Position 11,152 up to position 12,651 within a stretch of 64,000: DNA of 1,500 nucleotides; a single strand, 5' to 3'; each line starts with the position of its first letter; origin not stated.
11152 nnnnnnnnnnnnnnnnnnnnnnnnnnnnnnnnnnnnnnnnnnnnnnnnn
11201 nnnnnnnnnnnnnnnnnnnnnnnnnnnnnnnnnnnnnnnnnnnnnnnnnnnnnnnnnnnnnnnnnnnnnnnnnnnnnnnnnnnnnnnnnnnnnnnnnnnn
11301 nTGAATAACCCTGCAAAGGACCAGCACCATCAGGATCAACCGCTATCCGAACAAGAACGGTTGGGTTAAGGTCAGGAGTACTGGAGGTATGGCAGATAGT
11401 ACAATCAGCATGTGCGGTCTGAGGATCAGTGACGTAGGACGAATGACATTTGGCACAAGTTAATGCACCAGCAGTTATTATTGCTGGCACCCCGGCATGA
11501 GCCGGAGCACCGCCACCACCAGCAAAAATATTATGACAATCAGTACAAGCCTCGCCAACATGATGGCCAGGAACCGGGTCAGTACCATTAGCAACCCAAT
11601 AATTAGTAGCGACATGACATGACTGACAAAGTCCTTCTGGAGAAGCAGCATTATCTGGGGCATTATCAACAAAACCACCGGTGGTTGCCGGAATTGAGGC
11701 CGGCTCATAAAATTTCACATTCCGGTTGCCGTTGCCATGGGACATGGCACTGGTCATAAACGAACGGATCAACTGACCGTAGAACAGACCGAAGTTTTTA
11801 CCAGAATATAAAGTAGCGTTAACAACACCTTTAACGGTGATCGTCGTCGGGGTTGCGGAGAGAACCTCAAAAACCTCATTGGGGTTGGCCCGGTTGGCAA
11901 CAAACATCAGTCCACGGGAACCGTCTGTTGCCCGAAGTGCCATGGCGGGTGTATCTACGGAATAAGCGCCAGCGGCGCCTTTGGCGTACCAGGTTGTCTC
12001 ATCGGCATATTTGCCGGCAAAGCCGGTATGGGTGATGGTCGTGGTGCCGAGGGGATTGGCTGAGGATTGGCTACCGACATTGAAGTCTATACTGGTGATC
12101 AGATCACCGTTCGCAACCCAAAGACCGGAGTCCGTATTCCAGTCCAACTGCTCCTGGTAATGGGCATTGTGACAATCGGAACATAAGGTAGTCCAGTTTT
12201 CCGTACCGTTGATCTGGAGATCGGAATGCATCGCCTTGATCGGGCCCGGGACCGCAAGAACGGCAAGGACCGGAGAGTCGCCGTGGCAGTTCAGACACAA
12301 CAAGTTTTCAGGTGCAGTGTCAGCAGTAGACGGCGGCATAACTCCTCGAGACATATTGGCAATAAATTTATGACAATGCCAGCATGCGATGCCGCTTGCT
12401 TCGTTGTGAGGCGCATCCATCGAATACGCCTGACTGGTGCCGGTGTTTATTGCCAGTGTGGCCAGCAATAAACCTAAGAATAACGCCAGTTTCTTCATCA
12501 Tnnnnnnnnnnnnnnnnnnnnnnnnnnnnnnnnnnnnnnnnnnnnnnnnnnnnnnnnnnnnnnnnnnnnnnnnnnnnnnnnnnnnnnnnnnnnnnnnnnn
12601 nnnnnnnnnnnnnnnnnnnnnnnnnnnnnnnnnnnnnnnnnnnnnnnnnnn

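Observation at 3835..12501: Monocistronic gene for a secreted multiheme cytochrome c of about 2,890 aa with about 63 heme-attachment motifs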

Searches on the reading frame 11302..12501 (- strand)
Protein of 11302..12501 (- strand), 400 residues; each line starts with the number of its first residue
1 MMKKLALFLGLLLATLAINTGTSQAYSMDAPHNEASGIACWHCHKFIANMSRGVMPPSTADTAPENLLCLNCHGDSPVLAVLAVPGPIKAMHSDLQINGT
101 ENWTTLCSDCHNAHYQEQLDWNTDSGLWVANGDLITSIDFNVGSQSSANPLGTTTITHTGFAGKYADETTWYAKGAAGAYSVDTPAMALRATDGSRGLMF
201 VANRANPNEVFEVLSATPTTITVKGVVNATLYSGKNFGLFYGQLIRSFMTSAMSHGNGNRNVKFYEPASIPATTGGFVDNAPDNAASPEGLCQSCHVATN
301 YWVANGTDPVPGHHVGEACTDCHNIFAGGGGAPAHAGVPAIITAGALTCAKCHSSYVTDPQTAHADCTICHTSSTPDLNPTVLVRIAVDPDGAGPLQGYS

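Call 42: search_protein_families(library=pfam, proteins=[window:11302-12501:-], max_evalue=0.01)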
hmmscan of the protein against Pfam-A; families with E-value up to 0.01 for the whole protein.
window:11302-12501:- (400 aa): 3 families
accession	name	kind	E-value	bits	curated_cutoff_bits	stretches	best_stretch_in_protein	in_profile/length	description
PF14537.11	Cytochrom_c3_2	-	1.3e-10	42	25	1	34-118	3-71/79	Cytochrome c3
PF14522.11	Cytochrome_C7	-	6.2e-10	39.2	24.8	2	316-372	13-67/67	Cytochrome c7 and related cytochrome c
PF09699.15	Paired_CXXCH_1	-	7.8e-07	29.1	20.6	0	36-75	5-38/41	Doubled CXXCH motif (Paired_CXXCH_1)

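Call 45: find_related_loci(query=A1, collection=genome_contigs, flank=10000)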
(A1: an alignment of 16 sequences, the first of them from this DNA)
Query A1 (400 aa) in genome_contigs; peptide patterns used: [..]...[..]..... (x = any residue, [..] = any of these).
101 stretches matched a pattern; 68 encode a relative of the query (tblastn E <= 1e-3); 68 distinct loci.
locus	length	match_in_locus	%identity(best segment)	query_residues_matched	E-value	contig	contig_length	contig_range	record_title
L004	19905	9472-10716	37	2-390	3e-67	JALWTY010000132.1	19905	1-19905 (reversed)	MAG: Desulfobacterales bacterium isolate M2_metabat2_scaf2bin.235 M2_NODE_2716_length_19905_cov_3.221610, whole genome s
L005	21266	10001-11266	35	1-384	2e-58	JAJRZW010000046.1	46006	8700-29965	MAG: Deltaproteobacteria bacterium isolate Dive96_bin4.234 k141_2478413, whole genome shotgun sequence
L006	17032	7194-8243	37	22-384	7e-57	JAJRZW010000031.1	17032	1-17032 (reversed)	MAG: Deltaproteobacteria bacterium isolate Dive96_bin4.234 k141_1755858, whole genome shotgun sequence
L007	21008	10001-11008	33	2-378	3e-51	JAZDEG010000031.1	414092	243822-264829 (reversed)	MAG: Pseudomonadota bacterium isolate MEGAHIT-group-0.128 k141_12314529, whole genome shotgun sequence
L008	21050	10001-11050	37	2-373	7e-51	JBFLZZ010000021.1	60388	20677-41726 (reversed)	MAG: Thermodesulfobacteriota bacterium isolate MAG125 MAG125_21, whole genome shotgun sequence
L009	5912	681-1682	33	2-378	8e-50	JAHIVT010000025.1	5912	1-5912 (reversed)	MAG: Proteobacteria bacterium isolate MM_PC_MetaG.mb.92 MM_PC_MetaG.mb.92_k141_196789, whole genome shotgun sequence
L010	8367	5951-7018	33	1-371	5e-49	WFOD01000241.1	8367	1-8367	MAG: Deltaproteobacteria bacterium isolate S012_135 k151_380002, whole genome shotgun sequence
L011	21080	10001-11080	34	1-380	8e-48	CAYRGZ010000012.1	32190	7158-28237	MAG TPA_asm: uncultured Desulfobulbia bacterium isolate binchicken_co172_12 genome assembly, contig: NODE_932_length_321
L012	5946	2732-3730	35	2-328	7e-48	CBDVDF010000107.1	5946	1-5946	MAG TPA_asm: uncultured Desulfobacterales bacterium isolate SRR21487741_concoct_23 genome assembly, contig: ERZ25074850.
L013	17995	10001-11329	31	2-397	2e-47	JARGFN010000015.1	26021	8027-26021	MAG: Desulfobulbales bacterium isolate C14-07 NODE_809_length_26021_cov_7.796311, whole genome shotgun sequence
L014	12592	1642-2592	34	2-353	1e-46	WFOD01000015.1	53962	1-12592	MAG: Deltaproteobacteria bacterium isolate S012_135 k151_124298, whole genome shotgun sequence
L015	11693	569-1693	32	1-371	9e-47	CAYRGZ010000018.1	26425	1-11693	MAG TPA_asm: uncultured Desulfobulbia bacterium isolate binchicken_co172_12 genome assembly, contig: NODE_1308_length_26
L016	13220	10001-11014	33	1-378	5e-46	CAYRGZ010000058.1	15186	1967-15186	MAG TPA_asm: uncultured Desulfobulbia bacterium isolate binchicken_co172_12 genome assembly, contig: NODE_3263_length_15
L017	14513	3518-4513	33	2-379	2e-43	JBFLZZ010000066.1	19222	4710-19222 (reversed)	MAG: Thermodesulfobacteriota bacterium isolate MAG125 MAG125_66, whole genome shotgun sequence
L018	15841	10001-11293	30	2-391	3e-43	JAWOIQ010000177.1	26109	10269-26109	MAG: Desulfurivibrionaceae bacterium isolate CWP5-2.bin.54 k191_3364336, whole genome shotgun sequence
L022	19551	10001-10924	34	1-323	2e-40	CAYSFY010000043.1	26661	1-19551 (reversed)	MAG TPA_asm: uncultured Desulfobulbia bacterium isolate binchicken_co266_32 genome assembly, contig: NODE_3020_length_26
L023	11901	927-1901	32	5-373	6e-39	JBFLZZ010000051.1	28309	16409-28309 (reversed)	MAG: Thermodesulfobacteriota bacterium isolate MAG125 MAG125_51, whole genome shotgun sequence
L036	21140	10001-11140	28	2-378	5e-33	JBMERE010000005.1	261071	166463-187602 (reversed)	Desulfobacterota bacterium M19 5, whole genome shotgun sequence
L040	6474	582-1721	27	1-378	3e-33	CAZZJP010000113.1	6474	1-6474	MAG TPA_asm: uncultured Desulfobulbia bacterium isolate SRP128015_co1_121 genome assembly, contig: NODE_20898_length_647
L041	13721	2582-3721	27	2-378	8e-33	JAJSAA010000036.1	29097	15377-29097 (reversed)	MAG: Deltaproteobacteria bacterium isolate Dive96_bin4.264 k141_984241, whole genome shotgun sequence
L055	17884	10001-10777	30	28-323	4e-27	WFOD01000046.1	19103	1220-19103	MAG: Deltaproteobacteria bacterium isolate S012_135 k151_167520, whole genome shotgun sequence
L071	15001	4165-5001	23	1-299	1e-9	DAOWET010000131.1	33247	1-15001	MAG TPA_asm: Nitrospirota bacterium isolate CSMAG_1946 CSMAG_1946_k141_1000013_length_33247_cov_10.0000, whole genome sh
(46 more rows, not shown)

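Call 53: search_protein_families(library=pfam, proteins=[L022:15964-19551:+, L071:964-4152:+, L023:7365-8309:+, L055:8071-9705:+, L036:12748-13416:+, L041:348-2141:-, L040:5065-5886:+, L005:8770-9333:-], max_evalue=0.001)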
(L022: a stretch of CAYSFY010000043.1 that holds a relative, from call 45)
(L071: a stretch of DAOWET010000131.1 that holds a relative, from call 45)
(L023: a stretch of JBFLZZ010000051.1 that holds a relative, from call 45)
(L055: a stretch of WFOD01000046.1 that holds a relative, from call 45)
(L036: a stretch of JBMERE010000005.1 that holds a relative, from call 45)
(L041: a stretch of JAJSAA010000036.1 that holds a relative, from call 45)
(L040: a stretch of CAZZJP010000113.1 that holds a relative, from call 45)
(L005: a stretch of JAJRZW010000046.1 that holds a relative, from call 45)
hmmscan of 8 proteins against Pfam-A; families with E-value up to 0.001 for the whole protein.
L022:15964-19551:+ (1196 aa): 7 families
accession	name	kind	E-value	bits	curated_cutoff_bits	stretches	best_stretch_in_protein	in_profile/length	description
PF00072.30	Response_reg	-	1.8e-55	186.3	30.2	3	856-962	1-108/111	Response regulator receiver domain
PF02518.31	HATPase_c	-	1.2e-29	103.4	26.4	1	682-803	2-109/111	Histidine kinase-, DNA gyrase B-, and HSP90-like ATPase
PF00512.31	HisKA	-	1e-17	64.4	26.9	1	565-632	2-66/66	His Kinase A (phospho-acceptor) domain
PF13185.12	GAF_2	-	1.7e-12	48.2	28.6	1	324-458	2-135/136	GAF domain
PF00672.30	HAMP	-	1.3e-07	32.2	25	1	208-256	2-50/53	HAMP domain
PF01590.32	GAF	-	3.4e-07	31.3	22.4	1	325-458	1-133/133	GAF domain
PF12729.13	4HB_MCP_1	-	6.9e-07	29.4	27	1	7-182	2-180/181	Four helix bundle sensory module for signal transduction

L071:964-4152:+ (1062 aa): 6 families
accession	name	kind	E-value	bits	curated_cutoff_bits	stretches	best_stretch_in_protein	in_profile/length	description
PF19190.6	BACON_2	-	2.3e-13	50.3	25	1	473-552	17-93/94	Viral BACON domain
PF01839.29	FG-GAP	-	2.5e-13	50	22.1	1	837-857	5-25/37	FG-GAP repeat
PF13517.12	FG-GAP_3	-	1.1e-11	45.6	26.9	3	793-852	1-61/61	FG-GAP-like repeat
PF01436.27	NHL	-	8.5e-08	32.3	20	0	369-392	4-27/28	NHL repeat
PF25292.1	Beta-prop_CGLA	-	4.8e-06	26.7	26.8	0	792-819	37-64/316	Lambda-carrageenase beta-propeller domain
PF13004.13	BACON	-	4.1e-05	23.9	25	0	490-549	2-59/61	Putative binding domain, N-terminal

L023:7365-8309:+ (314 aa): 4 families
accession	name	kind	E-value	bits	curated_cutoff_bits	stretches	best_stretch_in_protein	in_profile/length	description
PF13462.12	Thioredoxin_4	-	2.1e-27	96.8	23.2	1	145-304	4-165/165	Thioredoxin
PF01323.26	DSBA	-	1.8e-24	87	25.6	1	157-302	1-190/191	DSBA-like thioredoxin domain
PF13743.12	Thioredoxin_5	-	8.4e-07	29.3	27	1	223-286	100-164/186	Thioredoxin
PF13192.12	Thioredoxin_3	-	8.5e-06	26.2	24.8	0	267-289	37-59/76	Thioredoxin domain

L055:8071-9705:+ (544 aa): 16 families
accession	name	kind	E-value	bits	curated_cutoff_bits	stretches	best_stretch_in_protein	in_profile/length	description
PF00005.33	ABC_tran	-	1e-63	214.5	25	2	306-457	2-137/137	ABC transporter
PF08352.17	oligo_HPY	-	1.4e-19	70.7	27.1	2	237-288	1-55/65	Oligopeptide/dipeptide transporter, C-terminal region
PF13304.12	AAA_21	-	6.4e-15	56.4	27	2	155-221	235-303/304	AAA domain, putative AbiEii toxin, Type IV TA system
PF02463.25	SMC_N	-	1.7e-11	44.5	40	1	39-232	26-213/220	RecF/RecN/SMC N terminal domain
PF13191.12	AAA_16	-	2.5e-07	31.8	32.6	1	305-477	12-162/167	AAA ATPase domain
PF13401.12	AAA_22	-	9.4e-07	29.6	27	0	317-413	7-80/130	AAA domain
PF13555.12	AAA_29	-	1.6e-06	28.2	27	0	307-331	14-38/61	P-loop containing region of AAA domain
PF05729.18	NACHT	-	1.3e-05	25.6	26.7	0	39-74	2-38/167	NACHT domain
PF20720.3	nSTAND3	-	1.7e-05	25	27.2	0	313-366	15-67/155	Novel STAND NTPase 3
PF13481.12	AAA_25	-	4.6e-05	23.6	27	0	35-58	31-54/195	AAA domain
PF00270.35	DEAD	-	0.00012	22.3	26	0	312-479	11-152/167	DEAD/DEAH box helicase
PF20703.3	nSTAND1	-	0.00029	21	27.1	0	304-331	22-49/379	Novel STAND NTPase 1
PF06745.19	ATPase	-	0.00029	20.7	26.6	0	300-336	3-40/231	KaiC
PF00006.31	ATP-synt_ab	-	0.00049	20.3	29.5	0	307-339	6-38/213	ATP synthase alpha/beta family, nucleotide-binding domain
PF00158.32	Sigma54_activat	-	0.0005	20.2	20.2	0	298-357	5-63/168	Sigma-54 interaction domain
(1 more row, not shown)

L036:12748-13416:+ (222 aa): 1 family
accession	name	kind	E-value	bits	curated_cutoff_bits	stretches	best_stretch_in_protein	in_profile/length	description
PF00027.35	cNMP_binding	-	2.5e-16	59.8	27.5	1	82-158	2-82/89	Cyclic nucleotide-binding domain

L041:348-2141:- (597 aa): 5 families
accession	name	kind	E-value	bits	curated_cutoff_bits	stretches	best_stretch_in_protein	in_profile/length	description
PF13517.12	FG-GAP_3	-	1.8e-21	76.9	26.9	1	255-314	1-61/61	FG-GAP-like repeat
PF01839.29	FG-GAP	-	1.1e-15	57.5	22.1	0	251-271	5-25/37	FG-GAP repeat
PF14783.12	BBS2_Mid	-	0.00043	20.8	27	0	250-277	1-29/108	Ciliary BBSome complex subunit 2, middle region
PF16743.10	PliI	-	0.00079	19.5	27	0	472-490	62-80/123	Periplasmic lysozyme inhibitor of I-type lysozyme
PF25292.1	Beta-prop_CGLA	-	0.0009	19.2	26.8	0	283-319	19-54/316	Lambda-carrageenase beta-propeller domain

L040:5065-5886:+ (273 aa): 3 families
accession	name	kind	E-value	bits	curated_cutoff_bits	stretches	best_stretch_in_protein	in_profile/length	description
PF01149.29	Fapy_DNA_glyco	-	2.8e-32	112.2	25.5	1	1-116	1-116/117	Formamidopyrimidine-DNA glycosylase N-terminal domain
PF06831.19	H2TH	-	2.9e-27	94.9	34.7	1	133-223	1-91/93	Formamidopyrimidine-DNA glycosylase H2TH domain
PF06827.20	zf-FPG_IleRS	-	6.2e-10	39.1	21.3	1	245-273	1-29/30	Zinc finger found in FPG and IleRS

L005:8770-9333:- (187 aa): 0 families

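Call 71: predict_structure(alignment_id=A1)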
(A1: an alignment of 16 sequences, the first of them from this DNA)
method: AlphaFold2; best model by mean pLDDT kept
length: 400 residues; sequences in the alignment: 16
mean_pLDDT: 47.8   pTM: 0.43
mean pLDDT of the five models: 47.8, 44.3, 43.6, 42.8, 42.6
residues with pLDDT >= 90: 0; 70-90: 54; 50-70: 87; < 50: 259
segments of 3 or more residues with pLDDT < 50: 19-41, 45-62, 75-107, 109-123, 140-150, 171-196, 242-292, 299-304, 306-308, 313-317, 321-360, 380-400
pLDDT, mean of each block of 10 residues (from residue 1): 76 61 31 45 43 37 51 48 42 34 41 43 56 69 42 75 60 34 28 52 71 73 71 79 41 37 35 43 41 50 48 49 38 28 36 40 51 53 33 27
secondary structure, 60 per line:
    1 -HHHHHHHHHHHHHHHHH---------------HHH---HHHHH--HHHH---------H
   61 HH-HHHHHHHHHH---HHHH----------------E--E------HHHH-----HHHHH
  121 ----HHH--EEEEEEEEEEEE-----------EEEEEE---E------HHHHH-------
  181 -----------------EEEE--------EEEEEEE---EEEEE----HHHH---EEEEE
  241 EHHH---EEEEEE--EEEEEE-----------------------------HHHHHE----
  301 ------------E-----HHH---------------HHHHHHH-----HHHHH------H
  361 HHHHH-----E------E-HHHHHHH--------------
elements in order: H2-18 H40-44 H47-50 H64-73 H77-80 H107-110 H116-120 E130-141 E153-158 H169-173 E198-201 E210-216 E220-224 H229-232 E236-241 E248-253 E256-261 H291-295 H337-343 H349-353 H360-365 H380-386

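Call 73: search_solved_structures(query=A1, max_evalue=1)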
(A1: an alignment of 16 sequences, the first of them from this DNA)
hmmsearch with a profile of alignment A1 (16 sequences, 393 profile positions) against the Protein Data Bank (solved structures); distinct sequences matched with E-value up to 1: 28.
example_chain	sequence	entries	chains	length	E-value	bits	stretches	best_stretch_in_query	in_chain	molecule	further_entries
4q0t_A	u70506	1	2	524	2.8e-07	32.7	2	33-79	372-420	Eight-heme nitrite reductase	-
2zo5_A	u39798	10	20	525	3e-07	32.6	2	33-79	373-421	Eight-heme nitrite reductase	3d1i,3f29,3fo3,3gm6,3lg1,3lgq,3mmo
2ot4_A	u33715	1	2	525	3e-07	32.6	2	33-79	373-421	Eight-heme nitrite reductase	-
3owm_A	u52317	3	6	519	4.6e-07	32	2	33-79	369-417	Eight-heme nitrite reductase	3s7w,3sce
3uu9_A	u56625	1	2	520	4.6e-07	32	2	33-79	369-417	Eight-heme nitrite reductase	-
3rkh_A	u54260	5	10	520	4.6e-07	32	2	33-79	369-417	Eight-heme nitrite reductase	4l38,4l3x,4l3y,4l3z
4q4u_A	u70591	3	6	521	4.7e-07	31.9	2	33-79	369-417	Eight-heme nitrite reductase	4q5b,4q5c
3ucp_A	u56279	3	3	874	0.00016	23.6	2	277-384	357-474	UndA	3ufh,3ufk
6i5b_A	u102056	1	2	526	0.00019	23.3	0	282-342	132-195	Uncharacterized protein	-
1fs7_A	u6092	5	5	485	0.00042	22.2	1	34-80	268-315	CYTOCHROME C NITRITE REDUCTASE | Cytochrome c-552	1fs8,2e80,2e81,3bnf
8bcx_A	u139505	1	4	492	0.00042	22.2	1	299-346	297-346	Nitrite reductase (cytochrome; ammonia-forming)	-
3bng_A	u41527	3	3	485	0.00046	22.1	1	34-80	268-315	Cytochrome c-552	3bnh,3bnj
1rwj_A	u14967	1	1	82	0.00046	22.1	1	289-359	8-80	Cytochrome c family protein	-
1fs9_A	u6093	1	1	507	0.00068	21.5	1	34-80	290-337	CYTOCHROME C NITRITE REDUCTASE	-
2ozy_A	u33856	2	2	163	0.002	20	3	32-77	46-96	Cytochrome c-type protein nrfB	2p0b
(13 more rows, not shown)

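Call 75: fold_search(model_id=the predicted structure, library=pdb)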
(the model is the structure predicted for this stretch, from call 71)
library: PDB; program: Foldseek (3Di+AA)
matches with E <= 10: 561; with E <= 0.001: 0
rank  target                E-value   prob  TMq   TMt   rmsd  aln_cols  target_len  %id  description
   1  6fki_A                1.1e-01  0.28  0.14  0.12  12.1       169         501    8  Chloroplast F1Fo conformation 3 (released 2018-05-23)
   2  4b3g_A                1.4e-01  0.38  0.16  0.11  11.2       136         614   12  crystal structure of Ighmbp2 helicase in complex with RNA (released 2012-09-26)
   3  4b3f                  1.4e-01  0.38  0.17  0.11  10.3       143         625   10  crystal structure of Ighmbp2 helicase (released 2012-09-26)
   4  1fx0_A                1.4e-01  0.18  0.12  0.11  12.1       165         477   11  Crystal structure of the chloroplast F1-ATPase from spinach (released 2001-09-25)
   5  4fxu_B                1.5e-01  0.30  0.13  0.25   5.8       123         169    9  Crystallographic structure of trimeric riboflavin synthase from Brucella abortus (released 2014-03-12)
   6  3hur                  1.9e-01  0.20  0.13  0.14  10.7       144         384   12  Crystal structure of alanine racemase from Oenococcus oeni (released 2009-07-14)
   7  9jlf_E                1.9e-01  0.14  0.12  0.20  14.6       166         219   10  Cryo-EM Structure of Bacteriophage FCWL1 head-to-tail interface (released 2025-01-22)
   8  9byk_B                2.1e-01  0.10  0.12  0.10  16.6       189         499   11  Cryo-EM structure of ATP synthase E state (released 2025-08-06)
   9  9cl9_D                2.4e-01  0.09  0.10  0.22  15.7       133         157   12  WT 12C IM fraction, B-b3 with RluB bound (released 2024-07-24)
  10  6fkh_E                2.6e-01  0.15  0.13  0.11  14.9       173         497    9  Chloroplast F1Fo conformation 2 (released 2018-05-23)
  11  8h9e_B                2.6e-01  0.13  0.12  0.10  11.6       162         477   10  Human ATP synthase F1 domain, state 1 (released 2023-05-31)
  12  8xcg_Z                2.8e-01  0.41  0.15  0.11  10.2       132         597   15  Tail tip complex of bacteriophage lambda in the open state (released 2024-05-01)
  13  7fdm_A                2.8e-01  0.05  0.08  0.15  14.5       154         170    8  Crystal structure of transcription factor MYB29 in complex with MYC3 (released 2022-07-20)
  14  4e0f_B                3.5e-01  0.21  0.13  0.22   6.0       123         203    9  Crystallographic structure of trimeric Riboflavin Synthase from Brucella abortus in complex with riboflavin (released 2013-10-16)
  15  6ppf_D                3.5e-01  0.12  0.11  0.24  14.6       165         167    8  Bacterial 45SRbgA ribosomal particle class B (released 2019-09-18)
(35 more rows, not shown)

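Call 95: search_solved_structures(query=A5, max_evalue=10)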
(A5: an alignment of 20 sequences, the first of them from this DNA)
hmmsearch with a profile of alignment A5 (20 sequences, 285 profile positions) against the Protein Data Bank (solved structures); distinct sequences matched with E-value up to 10: 48.
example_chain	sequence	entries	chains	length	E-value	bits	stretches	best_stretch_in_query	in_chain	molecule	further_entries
1qdb_A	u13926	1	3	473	1.6e-05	27.3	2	13-68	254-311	CYTOCHROME C NITRITE REDUCTASE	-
4q0t_A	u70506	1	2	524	4.2e-05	25.9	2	12-57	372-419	Eight-heme nitrite reductase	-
4q4u_A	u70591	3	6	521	5.4e-05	25.6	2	12-57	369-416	Eight-heme nitrite reductase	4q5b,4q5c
3owm_A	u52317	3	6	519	5.5e-05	25.5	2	12-57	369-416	Eight-heme nitrite reductase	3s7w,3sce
3uu9_A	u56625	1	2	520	5.6e-05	25.5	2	12-57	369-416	Eight-heme nitrite reductase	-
3rkh_A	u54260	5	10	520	5.6e-05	25.5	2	12-57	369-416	Eight-heme nitrite reductase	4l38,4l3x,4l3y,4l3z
2zo5_A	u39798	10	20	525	6e-05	25.4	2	12-57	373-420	Eight-heme nitrite reductase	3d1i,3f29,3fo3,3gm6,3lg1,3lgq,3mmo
2ot4_A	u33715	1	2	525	7.8e-05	25.1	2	12-57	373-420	Eight-heme nitrite reductase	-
6i5b_A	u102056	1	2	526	0.00028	23.2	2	45-111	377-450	Uncharacterized protein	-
8rv0_Y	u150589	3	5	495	0.00061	22.1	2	9-61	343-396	Octaheme cytochrome c nitrite reductase | Octaheme nitrite c cytochrome c reductase | Octaheme nitrite reductase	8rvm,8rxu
2ozy_A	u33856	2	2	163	0.00069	21.9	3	37-85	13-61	Cytochrome c-type protein nrfB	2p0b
3sxq_A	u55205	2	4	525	0.0023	20.2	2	10-58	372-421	Eight-heme nitrite reductase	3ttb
1fs9_A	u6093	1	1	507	0.0035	19.6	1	15-90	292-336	CYTOCHROME C NITRITE REDUCTASE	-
1fs7_A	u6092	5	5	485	0.0037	19.6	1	15-90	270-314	CYTOCHROME C NITRITE REDUCTASE | Cytochrome c-552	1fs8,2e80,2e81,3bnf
3bng_A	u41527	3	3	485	0.0041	19.4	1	15-90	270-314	Cytochrome c-552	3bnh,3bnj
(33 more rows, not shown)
